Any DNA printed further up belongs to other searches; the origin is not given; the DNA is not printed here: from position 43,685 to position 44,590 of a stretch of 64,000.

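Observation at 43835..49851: Hopanoid side-chain cluster (hpnL-like, hpnI, hpnJ, hpnK) fused in one operon with a CDP-alcohol phosphatidyltransferase, plus a second copy placed divergently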

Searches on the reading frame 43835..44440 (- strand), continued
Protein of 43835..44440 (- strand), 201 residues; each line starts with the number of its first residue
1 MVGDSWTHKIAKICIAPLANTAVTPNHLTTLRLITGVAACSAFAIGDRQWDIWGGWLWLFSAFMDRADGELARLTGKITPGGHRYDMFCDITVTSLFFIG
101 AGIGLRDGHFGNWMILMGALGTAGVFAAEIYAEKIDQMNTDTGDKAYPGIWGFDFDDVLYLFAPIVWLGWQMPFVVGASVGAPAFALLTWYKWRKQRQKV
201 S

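Call 38: search_solved_structures(query=A2, max_evalue=1, show_alignments=3)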
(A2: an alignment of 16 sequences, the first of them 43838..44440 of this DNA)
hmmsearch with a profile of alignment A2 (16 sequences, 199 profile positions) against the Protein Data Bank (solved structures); distinct sequences matched with E-value up to 1: 8.
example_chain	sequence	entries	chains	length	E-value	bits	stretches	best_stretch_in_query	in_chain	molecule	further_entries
4mnd_A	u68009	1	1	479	2.9e-06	30.7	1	14-115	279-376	CTP L-myo-inositol-1-phosphate cytidylyltransferase/CDP-L-myo-inositol myo-inositolphospho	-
4o6m_A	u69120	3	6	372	6.4e-06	29.6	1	17-115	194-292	AF2299, a CDP-alcohol phosphotransferase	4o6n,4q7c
9uet_A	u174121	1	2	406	0.00056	23.2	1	33-123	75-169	Cholinephosphotransferase 1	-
8gyw_B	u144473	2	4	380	0.0037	20.6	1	58-123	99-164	Choline/ethanolaminephosphotransferase 1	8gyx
8ero_A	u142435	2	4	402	0.011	19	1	24-123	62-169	Cholinephosphotransferase 1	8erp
7drj_A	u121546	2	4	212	0.036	17.3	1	5-115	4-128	CDP-diacylglycerol--glycerol-3-phosphate 3-phosphatidyltransferase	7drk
7b1k_A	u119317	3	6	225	0.12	15.6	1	56-92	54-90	CDP-diacylglycerol--serine O-phosphatidyltransferase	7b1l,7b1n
7pow_A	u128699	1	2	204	0.16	15.2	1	56-92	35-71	CDP-diacylglycerol--serine O-phosphatidyltransferase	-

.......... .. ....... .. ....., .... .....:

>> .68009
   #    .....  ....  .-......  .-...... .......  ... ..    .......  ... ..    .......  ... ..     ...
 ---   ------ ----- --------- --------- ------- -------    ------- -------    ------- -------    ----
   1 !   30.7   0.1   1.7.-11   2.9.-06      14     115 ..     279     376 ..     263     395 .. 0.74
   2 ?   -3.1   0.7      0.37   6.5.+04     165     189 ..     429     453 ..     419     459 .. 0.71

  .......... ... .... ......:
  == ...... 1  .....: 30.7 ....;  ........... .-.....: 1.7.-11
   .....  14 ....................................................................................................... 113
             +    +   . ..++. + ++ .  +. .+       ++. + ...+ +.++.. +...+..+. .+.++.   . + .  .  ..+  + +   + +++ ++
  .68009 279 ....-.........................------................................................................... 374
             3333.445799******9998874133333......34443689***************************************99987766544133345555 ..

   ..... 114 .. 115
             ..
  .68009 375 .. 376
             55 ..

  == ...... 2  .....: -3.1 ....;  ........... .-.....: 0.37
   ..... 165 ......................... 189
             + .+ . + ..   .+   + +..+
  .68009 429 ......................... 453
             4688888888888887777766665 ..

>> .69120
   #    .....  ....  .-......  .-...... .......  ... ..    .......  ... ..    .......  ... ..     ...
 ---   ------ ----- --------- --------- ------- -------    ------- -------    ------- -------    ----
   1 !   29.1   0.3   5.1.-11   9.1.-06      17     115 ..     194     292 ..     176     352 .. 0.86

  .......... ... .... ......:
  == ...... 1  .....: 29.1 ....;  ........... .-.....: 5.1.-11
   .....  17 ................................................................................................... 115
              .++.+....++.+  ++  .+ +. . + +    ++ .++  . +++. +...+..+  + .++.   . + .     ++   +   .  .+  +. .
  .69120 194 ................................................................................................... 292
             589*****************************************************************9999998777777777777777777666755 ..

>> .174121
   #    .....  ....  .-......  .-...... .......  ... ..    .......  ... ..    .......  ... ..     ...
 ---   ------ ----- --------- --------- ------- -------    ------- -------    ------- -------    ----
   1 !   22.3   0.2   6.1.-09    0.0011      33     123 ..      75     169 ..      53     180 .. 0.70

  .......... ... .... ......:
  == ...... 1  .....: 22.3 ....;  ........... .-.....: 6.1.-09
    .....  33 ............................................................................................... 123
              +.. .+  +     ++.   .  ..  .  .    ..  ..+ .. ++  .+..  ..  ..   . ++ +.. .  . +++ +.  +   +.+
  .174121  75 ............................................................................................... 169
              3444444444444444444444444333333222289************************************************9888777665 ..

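Call 49: predict_structure(alignment_id=A2)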
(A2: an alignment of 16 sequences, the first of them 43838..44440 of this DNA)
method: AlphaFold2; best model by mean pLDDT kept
length: 201 residues; sequences in the alignment: 16
mean_pLDDT: 84.3   pTM: 0.81
mean pLDDT of the five models: 84.3, 83.9, 83.1, 82.7, 82.2
residues with pLDDT >= 90: 74; 70-90: 105; 50-70: 15; < 50: 7
segments of 3 or more residues with pLDDT < 50: 1-3
pLDDT, mean of each block of 10 residues (from residue 1): 65 89 92 96 93 93 90 82 86 92 90 93 89 78 53 63 83 87 87 85 74
secondary structure, 60 per line:
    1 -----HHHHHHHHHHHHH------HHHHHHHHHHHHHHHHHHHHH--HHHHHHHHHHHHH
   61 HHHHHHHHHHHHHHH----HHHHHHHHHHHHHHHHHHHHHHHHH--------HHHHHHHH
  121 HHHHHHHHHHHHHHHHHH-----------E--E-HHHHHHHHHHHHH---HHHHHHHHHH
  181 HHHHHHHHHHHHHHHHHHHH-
elements in order: H6-18 H25-45 H48-75 H80-104 H113-138 H155-167 H171-200

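Call 52: fold_search(model_id=the predicted structure, library=pdb)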
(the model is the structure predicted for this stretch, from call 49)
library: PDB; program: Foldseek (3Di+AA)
matches with E <= 10: 223; with E <= 0.001: 8
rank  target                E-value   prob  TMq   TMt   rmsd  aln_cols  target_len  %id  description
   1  4q7c_A                2.0e-06  1.00  0.81  0.51   3.2       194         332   17  Structure of AF2299, a CDP-alcohol phosphotransferase (released 2014-05-28)
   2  4o6m_A                3.8e-06  1.00  0.81  0.52   3.1       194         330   17  Structure of AF2299, a CDP-alcohol phosphotransferase (CMP-bound) (released 2014-05-14)
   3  4o6m_B                4.4e-06  1.00  0.81  0.50   3.1       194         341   17  Structure of AF2299, a CDP-alcohol phosphotransferase (CMP-bound) (released 2014-05-14)
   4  4o6n_A                5.0e-06  1.00  0.81  0.51   3.1       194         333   17  Structure of AF2299, a CDP-alcohol phosphotransferase (CDP-bound) (released 2014-05-14)
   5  4mnd                  7.0e-05  1.00  0.71  0.38   3.7       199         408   21  Crystal structure of Archaeoglobus fulgidus IPCT-DIPPS bifunctional membrane protein (released 2014-07-02)
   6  6h59_A                5.1e-04  1.00  0.61  0.61   5.6       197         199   19  Crystal structure of Mycobacterium tuberculosis phosphatidylinositol phosphate synthase (PgsA1) with CDP-DAG bound (released 2019-05-15)
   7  6h5a_A                5.4e-04  1.00  0.64  0.62   5.3       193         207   19  Crystal structure of Mycobacterium tuberculosis phosphatidylinositol phosphate synthase (PgsA1) in complex with mangan (released 2019-05-15)
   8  6wmv_A                5.4e-04  1.00  0.64  0.41   5.4       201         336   17  Structure of a phosphatidylinositol-phosphate synthase (PIPS) from Mycobacterium kansasii with evidence of substrate b (released 2020-05-27)
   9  5d92_B                1.1e-03  1.00  0.65  0.41   3.6       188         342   16  Structure of a phosphatidylinositolphosphate (PIP) synthase from Renibacterium Salmoninarum (released 2015-11-04)
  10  6h59_B                1.2e-03  1.00  0.61  0.62   5.6       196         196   19  Crystal structure of Mycobacterium tuberculosis phosphatidylinositol phosphate synthase (PgsA1) with CDP-DAG bound (released 2019-05-15)
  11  6wmv_C                1.3e-03  1.00  0.62  0.40   5.2       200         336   17  Structure of a phosphatidylinositol-phosphate synthase (PIPS) from Mycobacterium kansasii with evidence of substrate b (released 2020-05-27)
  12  6wm5_A                1.7e-03  1.00  0.63  0.41   5.3       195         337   17  Structure of a phosphatidylinositol-phosphate synthase (PIPS) from Mycobacterium kansasii (released 2020-05-27)
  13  5d91                  1.7e-03  1.00  0.69  0.44   4.0       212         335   16  Structure of a phosphatidylinositolphosphate (PIP) synthase from Renibacterium Salmoninarum (released 2015-11-11)
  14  5d92_A                1.7e-03  1.00  0.65  0.41   3.6       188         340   16  Structure of a phosphatidylinositolphosphate (PIP) synthase from Renibacterium Salmoninarum (released 2015-11-04)
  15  5d92_C                2.2e-03  1.00  0.65  0.42   3.6       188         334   15  Structure of a phosphatidylinositolphosphate (PIP) synthase from Renibacterium Salmoninarum (released 2015-11-04)
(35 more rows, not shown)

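Call 67: search_protein_representatives(alignment_id=A2)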
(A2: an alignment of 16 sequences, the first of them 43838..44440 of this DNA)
Query: 16 sequences, 199 profile positions. Proteins with E-value up to 0.001 (for the whole library): 5591; up to 1e-10: 748; up to 1e-30: 102. The best 150 are listed.
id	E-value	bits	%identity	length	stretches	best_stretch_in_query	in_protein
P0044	7.8e-107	372.0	-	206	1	1-197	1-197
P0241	1.1e-76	273.6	-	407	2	3-196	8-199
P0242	4.1e-71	255.4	-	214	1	5-195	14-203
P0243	2.3e-69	249.7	-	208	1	2-197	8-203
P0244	7.9e-64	231.7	-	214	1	3-197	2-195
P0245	2.0e-62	227.1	-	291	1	1-197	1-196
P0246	3.9e-61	222.9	-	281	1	4-194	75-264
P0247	1.1e-60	221.5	-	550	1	5-197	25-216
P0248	2.3e-54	200.8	-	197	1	1-196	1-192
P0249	9.1e-53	195.6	-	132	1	1-100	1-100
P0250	1.2e-51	191.9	-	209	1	4-197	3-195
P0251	3.5e-51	190.4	-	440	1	4-196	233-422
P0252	1.3e-50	188.6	-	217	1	6-197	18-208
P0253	1.3e-49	185.3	-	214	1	4-197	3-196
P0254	2.8e-49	184.2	-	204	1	4-197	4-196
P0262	1.3e-47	178.7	-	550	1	5-195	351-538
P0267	8.1e-46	172.9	-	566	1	3-195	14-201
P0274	7.0e-44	166.6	-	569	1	4-194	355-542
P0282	2.5e-40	155.0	-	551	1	4-193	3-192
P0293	3.3e-38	148.1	-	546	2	4-196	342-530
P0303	8.3e-37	143.5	-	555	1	5-197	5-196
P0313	1.1e-35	139.8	-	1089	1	2-195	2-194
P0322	3.6e-34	134.9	-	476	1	15-195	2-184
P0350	4.3e-30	121.5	-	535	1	5-188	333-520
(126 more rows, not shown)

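Call 68: search_protein_families(library=pfam, proteins=[P0241, P0247, P0251, P0262, P0267, P0274, P0282, P0293, P0303, P0313], max_evalue=0.001)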
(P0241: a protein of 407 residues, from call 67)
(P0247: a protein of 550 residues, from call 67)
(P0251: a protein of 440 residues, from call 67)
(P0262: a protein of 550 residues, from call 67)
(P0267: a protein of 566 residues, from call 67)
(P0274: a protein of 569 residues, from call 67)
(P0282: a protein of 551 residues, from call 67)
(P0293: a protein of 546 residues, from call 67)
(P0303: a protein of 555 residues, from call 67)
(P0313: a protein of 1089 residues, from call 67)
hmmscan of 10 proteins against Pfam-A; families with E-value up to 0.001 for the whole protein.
P0241 (407 aa): 1 family
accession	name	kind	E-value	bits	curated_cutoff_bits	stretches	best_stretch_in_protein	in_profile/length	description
PF01066.26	CDP-OH_P_transf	-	1.7e-21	77.6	22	2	28-137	2-109/152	CDP-alcohol phosphatidyltransferase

P0247 (550 aa): 2 families
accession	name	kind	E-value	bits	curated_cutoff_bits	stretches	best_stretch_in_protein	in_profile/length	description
PF03706.18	LPG_synthase_TM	-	1.6e-29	103.8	33.4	1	232-528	4-295/302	Lysylphosphatidylglycerol synthase TM region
PF01066.26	CDP-OH_P_transf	-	4.5e-13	50.3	22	1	44-158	3-115/152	CDP-alcohol phosphatidyltransferase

P0251 (440 aa): 2 families
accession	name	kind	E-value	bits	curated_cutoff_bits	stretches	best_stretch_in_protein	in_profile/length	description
PF03706.18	LPG_synthase_TM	-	2.7e-13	50.5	33.4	1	2-197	102-297/302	Lysylphosphatidylglycerol synthase TM region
PF01066.26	CDP-OH_P_transf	-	1.3e-12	48.8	22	1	253-378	3-118/152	CDP-alcohol phosphatidyltransferase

P0262 (550 aa): 2 families
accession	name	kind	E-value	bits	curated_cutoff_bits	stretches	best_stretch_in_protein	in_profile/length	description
PF03706.18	LPG_synthase_TM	-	8.1e-23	81.8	33.4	1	20-312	1-297/302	Lysylphosphatidylglycerol synthase TM region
PF01066.26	CDP-OH_P_transf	-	5.4e-16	59.8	22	1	370-487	3-110/152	CDP-alcohol phosphatidyltransferase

P0267 (566 aa): 2 families
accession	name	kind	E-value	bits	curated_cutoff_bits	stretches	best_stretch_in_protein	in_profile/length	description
PF03706.18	LPG_synthase_TM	-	2e-24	87.1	33.4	1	236-538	6-295/302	Lysylphosphatidylglycerol synthase TM region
PF01066.26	CDP-OH_P_transf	-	8.8e-13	49.4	22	1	35-141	3-109/152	CDP-alcohol phosphatidyltransferase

P0274 (569 aa): 2 families
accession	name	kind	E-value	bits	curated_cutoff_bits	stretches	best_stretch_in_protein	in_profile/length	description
PF03706.18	LPG_synthase_TM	-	2.7e-23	83.3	33.4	1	25-320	3-298/302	Lysylphosphatidylglycerol synthase TM region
PF01066.26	CDP-OH_P_transf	-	2.6e-10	41.3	22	1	375-486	3-109/152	CDP-alcohol phosphatidyltransferase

P0282 (551 aa): 2 families
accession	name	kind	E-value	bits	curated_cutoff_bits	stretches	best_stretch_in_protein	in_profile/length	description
PF03706.18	LPG_synthase_TM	-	2.8e-26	93.1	33.4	1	226-519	2-297/302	Lysylphosphatidylglycerol synthase TM region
PF01066.26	CDP-OH_P_transf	-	6.1e-11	43.4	22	1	23-132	3-108/152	CDP-alcohol phosphatidyltransferase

P0293 (546 aa): 2 families
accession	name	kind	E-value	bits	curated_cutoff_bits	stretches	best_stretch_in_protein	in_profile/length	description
PF03706.18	LPG_synthase_TM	-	9.1e-20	71.7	33.4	1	18-306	8-297/302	Lysylphosphatidylglycerol synthase TM region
PF01066.26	CDP-OH_P_transf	-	8.4e-11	42.9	22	1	362-499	3-131/152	CDP-alcohol phosphatidyltransferase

P0303 (555 aa): 4 families
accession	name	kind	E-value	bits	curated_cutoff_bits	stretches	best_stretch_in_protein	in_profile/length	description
PF12804.13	NTP_transf_3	-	6e-15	56.2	27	1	267-395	1-116/160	MobA-like NTP transferase domain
PF01066.26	CDP-OH_P_transf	-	2.2e-12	48.1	22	1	24-126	3-100/152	CDP-alcohol phosphatidyltransferase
PF01128.25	IspD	-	0.00015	22.1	27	1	266-352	2-83/221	2-C-methyl-D-erythritol 4-phosphate cytidylyltransferase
PF00483.29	NTP_transferase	-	0.00057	20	21.2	1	267-382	2-115/245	Nucleotidyl transferase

P0313 (1089 aa): 3 families
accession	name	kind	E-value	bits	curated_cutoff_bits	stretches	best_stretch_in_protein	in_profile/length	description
PF03176.21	MMPL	-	3.1e-26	92.6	20.5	2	436-629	108-304/333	MMPL family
PF01066.26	CDP-OH_P_transf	-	1.4e-13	51.9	22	1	24-133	3-109/152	CDP-alcohol phosphatidyltransferase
PF02355.23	SecD_SecF_C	-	0.00049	20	20.5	0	907-1076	17-176/189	Protein export membrane protein SecD/SecF, C-terminal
